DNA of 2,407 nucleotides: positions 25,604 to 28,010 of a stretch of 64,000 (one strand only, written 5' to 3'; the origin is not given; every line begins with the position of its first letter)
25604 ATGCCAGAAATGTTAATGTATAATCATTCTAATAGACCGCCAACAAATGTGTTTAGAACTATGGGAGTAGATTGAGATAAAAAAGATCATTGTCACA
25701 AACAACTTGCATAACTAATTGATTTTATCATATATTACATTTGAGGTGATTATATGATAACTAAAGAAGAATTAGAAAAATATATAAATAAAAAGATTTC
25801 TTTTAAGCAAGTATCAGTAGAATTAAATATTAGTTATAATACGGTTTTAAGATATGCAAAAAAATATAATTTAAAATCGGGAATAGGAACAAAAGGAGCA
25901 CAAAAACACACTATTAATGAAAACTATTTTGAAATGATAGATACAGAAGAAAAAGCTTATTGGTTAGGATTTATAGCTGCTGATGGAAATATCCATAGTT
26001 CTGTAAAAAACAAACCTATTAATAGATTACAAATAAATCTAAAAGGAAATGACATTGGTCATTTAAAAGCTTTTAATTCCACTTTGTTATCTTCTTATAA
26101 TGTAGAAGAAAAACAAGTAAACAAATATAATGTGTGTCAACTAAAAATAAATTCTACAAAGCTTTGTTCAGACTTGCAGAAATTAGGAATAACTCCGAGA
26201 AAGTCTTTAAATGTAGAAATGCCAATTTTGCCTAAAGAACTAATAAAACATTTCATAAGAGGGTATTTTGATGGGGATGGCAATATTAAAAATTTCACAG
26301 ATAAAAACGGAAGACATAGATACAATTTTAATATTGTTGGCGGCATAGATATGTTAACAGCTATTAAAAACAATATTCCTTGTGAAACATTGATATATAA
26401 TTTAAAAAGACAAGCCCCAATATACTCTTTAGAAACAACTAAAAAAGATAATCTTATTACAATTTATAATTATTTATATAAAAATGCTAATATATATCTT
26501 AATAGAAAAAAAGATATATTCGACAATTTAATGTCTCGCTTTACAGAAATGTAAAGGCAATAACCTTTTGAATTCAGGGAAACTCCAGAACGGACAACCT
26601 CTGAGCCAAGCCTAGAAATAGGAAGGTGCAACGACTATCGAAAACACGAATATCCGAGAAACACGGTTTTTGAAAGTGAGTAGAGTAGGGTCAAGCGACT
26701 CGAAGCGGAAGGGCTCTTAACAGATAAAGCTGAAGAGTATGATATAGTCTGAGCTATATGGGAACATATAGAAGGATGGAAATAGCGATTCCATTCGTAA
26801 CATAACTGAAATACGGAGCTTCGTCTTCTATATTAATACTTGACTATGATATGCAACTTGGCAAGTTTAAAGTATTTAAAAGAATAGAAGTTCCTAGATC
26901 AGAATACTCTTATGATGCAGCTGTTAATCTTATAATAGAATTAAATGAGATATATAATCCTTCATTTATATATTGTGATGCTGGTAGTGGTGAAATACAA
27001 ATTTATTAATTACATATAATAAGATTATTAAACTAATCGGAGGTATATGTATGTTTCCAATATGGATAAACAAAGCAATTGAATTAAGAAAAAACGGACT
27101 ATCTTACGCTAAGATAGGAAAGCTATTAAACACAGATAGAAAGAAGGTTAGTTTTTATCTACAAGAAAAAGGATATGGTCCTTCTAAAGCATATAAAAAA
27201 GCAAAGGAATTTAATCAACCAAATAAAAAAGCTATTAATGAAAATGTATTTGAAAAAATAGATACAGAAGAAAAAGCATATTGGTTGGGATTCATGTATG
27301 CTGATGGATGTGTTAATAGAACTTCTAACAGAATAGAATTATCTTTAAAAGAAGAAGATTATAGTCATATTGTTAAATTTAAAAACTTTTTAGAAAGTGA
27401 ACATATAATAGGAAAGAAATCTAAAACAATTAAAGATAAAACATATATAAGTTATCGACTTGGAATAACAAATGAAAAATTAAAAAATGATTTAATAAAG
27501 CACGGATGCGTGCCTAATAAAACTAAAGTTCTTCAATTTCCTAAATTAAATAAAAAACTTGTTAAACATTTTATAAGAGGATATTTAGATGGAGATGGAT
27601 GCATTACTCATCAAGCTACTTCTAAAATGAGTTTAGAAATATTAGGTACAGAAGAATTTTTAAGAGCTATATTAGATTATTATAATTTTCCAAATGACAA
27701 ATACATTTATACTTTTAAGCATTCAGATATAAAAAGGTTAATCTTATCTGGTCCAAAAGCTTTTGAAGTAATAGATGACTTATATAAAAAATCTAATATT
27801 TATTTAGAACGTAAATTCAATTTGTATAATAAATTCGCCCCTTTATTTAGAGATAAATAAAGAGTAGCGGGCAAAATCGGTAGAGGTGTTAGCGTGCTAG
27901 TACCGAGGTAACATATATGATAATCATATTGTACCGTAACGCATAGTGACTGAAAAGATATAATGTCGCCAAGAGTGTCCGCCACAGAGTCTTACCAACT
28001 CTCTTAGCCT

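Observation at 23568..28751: Large terminase gene interrupted by three group I introns, each encoding a free-standing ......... homing endonuclease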

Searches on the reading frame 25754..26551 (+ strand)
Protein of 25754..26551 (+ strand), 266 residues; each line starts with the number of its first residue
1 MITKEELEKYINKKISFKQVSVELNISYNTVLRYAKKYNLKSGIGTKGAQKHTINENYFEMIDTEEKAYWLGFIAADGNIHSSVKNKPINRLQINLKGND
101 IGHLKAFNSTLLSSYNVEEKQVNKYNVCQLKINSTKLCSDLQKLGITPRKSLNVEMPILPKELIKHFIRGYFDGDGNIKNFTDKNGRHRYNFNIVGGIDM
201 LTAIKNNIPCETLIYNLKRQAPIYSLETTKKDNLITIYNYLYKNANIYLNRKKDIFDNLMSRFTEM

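Call 14: search_protein_families(library=pfam, proteins=[window:25754-26551:+], max_evalue=0.01)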
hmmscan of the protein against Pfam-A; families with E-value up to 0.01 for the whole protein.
seq(266 aa): 3 families
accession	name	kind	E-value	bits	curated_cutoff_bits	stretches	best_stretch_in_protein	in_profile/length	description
PF14528.11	LAGLIDADG_3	-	1.9e-06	28.4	22.5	0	164-184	3-23/82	LAGLIDADG-like domain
PF00961.24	LAGLIDADG_1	-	7.9e-06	27.1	23.1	1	169-255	2-95/102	LAGLIDADG endonuclease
PF09862.15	DUF2089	-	0.00053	20.1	33.4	0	8-31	10-33/47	Domain of unknown function (DUF2089)-HTH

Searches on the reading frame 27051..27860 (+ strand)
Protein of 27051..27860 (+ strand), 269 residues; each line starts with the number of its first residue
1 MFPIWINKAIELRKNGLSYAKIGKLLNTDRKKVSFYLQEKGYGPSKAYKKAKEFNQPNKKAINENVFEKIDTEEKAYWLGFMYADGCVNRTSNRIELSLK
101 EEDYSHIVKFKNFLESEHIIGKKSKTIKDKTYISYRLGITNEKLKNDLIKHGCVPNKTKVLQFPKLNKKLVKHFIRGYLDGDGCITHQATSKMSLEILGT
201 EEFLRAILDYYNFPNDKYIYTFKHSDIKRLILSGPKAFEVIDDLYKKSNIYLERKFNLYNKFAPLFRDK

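Call 14: search_protein_families(library=pfam, proteins=[window:27051-27857:+], max_evalue=0.01)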
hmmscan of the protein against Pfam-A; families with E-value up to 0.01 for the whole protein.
seq(269 aa): 2 families
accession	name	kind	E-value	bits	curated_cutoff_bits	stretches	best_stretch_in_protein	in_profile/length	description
PF14528.11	LAGLIDADG_3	-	7.1e-09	36.2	22.5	1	74-144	3-74/82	LAGLIDADG-like domain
PF14527.11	LAGLIDADG_WhiA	-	0.0024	18.4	23.2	0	75-124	2-55/93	WhiA LAGLIDADG-like domain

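Call 61: find_encoding_contigs(protein=window:27051-27860:+, flank=1500, max_places=4)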
Protein window:27051-27860:+ (269 aa): 2 contigs read that carry it; 1 place shown.
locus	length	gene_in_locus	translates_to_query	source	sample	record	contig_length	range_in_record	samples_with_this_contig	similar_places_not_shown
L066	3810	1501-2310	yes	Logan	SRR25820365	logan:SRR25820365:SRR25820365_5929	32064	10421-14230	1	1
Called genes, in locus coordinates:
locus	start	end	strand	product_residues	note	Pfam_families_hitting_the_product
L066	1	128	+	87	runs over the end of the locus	-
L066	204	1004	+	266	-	PF00961:LAGLIDADG_1 (faint), PF14528:LAGLIDADG_3 (faint)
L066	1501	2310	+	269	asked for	PF14528:LAGLIDADG_3 (faint)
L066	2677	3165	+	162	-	-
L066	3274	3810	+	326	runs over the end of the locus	-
